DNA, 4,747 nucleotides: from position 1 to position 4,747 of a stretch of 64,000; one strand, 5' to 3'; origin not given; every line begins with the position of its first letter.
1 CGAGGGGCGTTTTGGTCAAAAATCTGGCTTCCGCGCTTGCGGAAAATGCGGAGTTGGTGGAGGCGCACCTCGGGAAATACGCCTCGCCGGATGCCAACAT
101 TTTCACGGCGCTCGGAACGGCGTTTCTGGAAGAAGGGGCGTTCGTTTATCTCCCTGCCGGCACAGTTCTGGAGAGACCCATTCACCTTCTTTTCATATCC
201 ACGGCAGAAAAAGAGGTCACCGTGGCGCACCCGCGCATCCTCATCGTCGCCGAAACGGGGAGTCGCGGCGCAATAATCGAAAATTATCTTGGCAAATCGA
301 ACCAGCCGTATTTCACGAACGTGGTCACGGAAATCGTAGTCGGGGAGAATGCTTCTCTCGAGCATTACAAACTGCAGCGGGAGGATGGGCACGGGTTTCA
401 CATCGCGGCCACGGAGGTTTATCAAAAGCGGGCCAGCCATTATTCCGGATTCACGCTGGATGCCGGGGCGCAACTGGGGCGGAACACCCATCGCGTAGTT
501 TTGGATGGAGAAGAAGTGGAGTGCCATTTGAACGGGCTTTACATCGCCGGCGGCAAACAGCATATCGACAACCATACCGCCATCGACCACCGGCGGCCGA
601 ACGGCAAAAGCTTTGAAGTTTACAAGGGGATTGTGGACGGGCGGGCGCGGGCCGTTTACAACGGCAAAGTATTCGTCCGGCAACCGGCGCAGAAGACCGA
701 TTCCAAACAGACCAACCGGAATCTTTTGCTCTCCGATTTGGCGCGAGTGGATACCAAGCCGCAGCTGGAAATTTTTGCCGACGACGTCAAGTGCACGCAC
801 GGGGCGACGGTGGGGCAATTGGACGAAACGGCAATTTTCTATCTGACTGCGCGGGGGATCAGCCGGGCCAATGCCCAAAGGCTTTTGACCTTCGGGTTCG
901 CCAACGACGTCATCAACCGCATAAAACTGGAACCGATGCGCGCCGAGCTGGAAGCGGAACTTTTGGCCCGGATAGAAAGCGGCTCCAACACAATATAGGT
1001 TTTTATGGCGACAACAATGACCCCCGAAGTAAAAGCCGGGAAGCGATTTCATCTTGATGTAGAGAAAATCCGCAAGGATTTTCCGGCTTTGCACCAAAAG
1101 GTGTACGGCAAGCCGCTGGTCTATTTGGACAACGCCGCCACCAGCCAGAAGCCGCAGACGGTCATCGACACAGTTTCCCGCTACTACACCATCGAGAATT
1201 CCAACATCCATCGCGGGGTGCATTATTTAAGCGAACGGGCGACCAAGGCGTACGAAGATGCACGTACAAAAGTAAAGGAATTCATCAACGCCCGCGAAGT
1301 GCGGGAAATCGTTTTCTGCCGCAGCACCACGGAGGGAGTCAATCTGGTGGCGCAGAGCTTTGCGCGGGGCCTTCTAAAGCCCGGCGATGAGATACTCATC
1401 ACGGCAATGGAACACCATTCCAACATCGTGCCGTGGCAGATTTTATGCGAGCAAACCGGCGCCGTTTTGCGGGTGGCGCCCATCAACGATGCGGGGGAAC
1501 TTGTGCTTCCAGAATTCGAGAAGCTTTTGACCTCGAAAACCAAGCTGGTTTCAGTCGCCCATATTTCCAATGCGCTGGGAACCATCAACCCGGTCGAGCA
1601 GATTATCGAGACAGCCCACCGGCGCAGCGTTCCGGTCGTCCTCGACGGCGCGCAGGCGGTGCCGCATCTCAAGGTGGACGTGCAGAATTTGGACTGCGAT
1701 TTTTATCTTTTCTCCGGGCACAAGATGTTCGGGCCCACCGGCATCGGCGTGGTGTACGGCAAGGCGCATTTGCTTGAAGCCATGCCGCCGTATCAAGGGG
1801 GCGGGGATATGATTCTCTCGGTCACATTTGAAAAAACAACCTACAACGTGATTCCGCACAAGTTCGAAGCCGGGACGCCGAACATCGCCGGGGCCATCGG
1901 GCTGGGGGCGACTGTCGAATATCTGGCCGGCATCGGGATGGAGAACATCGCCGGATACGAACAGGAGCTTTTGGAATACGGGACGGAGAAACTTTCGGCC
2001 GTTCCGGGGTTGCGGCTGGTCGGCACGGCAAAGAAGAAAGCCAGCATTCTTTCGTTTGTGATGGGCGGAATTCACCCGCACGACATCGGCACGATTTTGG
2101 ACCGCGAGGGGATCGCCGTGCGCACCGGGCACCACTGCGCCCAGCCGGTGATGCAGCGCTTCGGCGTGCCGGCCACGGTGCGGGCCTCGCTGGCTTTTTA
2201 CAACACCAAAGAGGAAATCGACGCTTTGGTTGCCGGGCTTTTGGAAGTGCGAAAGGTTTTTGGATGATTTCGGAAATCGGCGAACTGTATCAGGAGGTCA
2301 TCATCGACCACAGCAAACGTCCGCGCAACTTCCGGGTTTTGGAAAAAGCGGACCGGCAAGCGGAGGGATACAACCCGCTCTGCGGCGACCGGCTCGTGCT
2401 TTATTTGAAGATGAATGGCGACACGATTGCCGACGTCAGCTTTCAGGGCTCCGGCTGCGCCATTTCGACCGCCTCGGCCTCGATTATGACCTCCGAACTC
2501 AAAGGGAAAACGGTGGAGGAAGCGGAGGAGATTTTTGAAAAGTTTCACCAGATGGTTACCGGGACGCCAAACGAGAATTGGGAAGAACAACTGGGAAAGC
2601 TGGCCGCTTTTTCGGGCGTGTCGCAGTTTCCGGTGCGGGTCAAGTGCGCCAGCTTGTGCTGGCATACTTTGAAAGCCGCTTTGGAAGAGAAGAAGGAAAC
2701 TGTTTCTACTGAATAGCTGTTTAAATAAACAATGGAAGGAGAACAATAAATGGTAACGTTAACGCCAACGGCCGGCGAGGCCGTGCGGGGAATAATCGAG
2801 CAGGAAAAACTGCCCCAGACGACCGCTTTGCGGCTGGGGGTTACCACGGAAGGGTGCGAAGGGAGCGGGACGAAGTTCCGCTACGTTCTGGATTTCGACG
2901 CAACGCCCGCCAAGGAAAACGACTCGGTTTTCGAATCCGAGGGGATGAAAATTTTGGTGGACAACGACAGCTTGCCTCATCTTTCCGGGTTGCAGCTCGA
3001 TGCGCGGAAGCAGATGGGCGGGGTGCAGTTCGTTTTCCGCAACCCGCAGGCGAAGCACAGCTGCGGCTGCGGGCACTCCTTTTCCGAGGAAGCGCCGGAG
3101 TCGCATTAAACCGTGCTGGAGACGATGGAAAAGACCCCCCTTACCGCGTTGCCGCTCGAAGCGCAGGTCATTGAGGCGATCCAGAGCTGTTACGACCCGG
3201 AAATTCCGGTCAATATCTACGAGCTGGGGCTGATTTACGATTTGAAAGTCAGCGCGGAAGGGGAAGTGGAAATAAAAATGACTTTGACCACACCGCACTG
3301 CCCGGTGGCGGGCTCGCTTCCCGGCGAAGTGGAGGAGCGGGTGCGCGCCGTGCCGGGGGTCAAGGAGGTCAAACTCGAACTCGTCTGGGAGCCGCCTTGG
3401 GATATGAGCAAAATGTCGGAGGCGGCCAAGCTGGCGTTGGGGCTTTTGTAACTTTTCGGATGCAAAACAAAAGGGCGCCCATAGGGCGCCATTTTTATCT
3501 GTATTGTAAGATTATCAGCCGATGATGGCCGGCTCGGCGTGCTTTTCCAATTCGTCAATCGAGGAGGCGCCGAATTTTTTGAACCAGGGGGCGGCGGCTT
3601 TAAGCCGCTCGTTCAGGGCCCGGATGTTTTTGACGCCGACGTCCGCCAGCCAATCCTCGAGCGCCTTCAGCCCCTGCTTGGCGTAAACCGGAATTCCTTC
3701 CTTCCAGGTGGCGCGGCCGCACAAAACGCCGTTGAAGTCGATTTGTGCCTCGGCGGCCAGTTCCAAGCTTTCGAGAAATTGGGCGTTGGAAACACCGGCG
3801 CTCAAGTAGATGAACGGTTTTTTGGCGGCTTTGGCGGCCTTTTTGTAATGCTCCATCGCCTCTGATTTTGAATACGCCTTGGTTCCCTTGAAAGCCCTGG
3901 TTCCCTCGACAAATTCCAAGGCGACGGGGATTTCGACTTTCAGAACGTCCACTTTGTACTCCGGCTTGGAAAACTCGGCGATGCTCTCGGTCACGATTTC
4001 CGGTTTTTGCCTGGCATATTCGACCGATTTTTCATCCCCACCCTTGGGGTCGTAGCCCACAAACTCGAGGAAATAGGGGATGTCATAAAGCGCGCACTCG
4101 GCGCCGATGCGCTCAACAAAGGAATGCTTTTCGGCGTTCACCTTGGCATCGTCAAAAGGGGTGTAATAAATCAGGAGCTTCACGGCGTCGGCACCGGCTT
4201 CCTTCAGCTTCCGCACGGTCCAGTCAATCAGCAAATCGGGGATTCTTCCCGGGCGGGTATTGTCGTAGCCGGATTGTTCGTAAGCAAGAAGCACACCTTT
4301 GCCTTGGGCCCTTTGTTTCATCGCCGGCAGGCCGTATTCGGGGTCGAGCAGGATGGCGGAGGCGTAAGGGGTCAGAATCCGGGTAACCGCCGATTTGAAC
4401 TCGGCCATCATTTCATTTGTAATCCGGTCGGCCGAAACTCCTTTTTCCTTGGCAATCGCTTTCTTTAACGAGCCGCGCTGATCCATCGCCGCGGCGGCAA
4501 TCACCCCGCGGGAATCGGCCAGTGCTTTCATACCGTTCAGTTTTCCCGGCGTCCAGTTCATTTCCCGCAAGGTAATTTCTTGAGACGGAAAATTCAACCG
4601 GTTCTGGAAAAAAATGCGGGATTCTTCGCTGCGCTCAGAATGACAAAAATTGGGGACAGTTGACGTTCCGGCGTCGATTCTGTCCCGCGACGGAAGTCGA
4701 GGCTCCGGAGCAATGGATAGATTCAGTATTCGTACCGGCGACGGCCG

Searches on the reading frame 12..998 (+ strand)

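Call 64: search_protein_families(library=pfam, proteins=[window:12-998:+], max_evalue=0.00001)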
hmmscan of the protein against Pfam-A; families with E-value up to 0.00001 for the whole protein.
window:12-998:+ (328 aa): 2 families
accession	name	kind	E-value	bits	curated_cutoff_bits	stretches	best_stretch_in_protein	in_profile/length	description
PF01458.23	SUFBD_core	-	1.2e-85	287.1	27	1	65-296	5-232/232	SUF system FeS cluster assembly, SufBD core domain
PF19295.5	SufBD_N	-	6.1e-10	39.5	23.5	1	2-58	115-171/172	SufBD protein N-terminal region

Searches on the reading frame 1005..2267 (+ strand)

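Call 64: search_protein_families(library=pfam, proteins=[window:1005-2267:+], max_evalue=0.00001)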
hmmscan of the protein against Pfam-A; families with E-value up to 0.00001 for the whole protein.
window:1005-2267:+ (420 aa): 3 families
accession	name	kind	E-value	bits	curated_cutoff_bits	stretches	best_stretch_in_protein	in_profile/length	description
PF00266.25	Aminotran_5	-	2.9e-152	507.4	21.5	1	39-408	1-371/371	Aminotransferase class-V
PF01053.26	Cys_Met_Meta_PP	-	1.3e-06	27.7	27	1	118-240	82-198/381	Cys/Met metabolism PLP-dependent enzyme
PF00155.27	Aminotran_1_2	-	2.2e-06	27.6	19.7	1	83-260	44-241/361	Aminotransferase class I and II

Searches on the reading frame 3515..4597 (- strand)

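Call 64: search_protein_families(library=pfam, proteins=[window:3515-4597:-], max_evalue=0.00001)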
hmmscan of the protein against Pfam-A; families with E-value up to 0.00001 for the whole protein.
window:3515-4597:- (360 aa): 1 family
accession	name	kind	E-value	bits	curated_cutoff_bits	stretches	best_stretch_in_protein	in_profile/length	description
PF01791.15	DeoC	-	2.6e-40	138.9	23.8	1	34-299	2-228/229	DeoC/LacD family aldolase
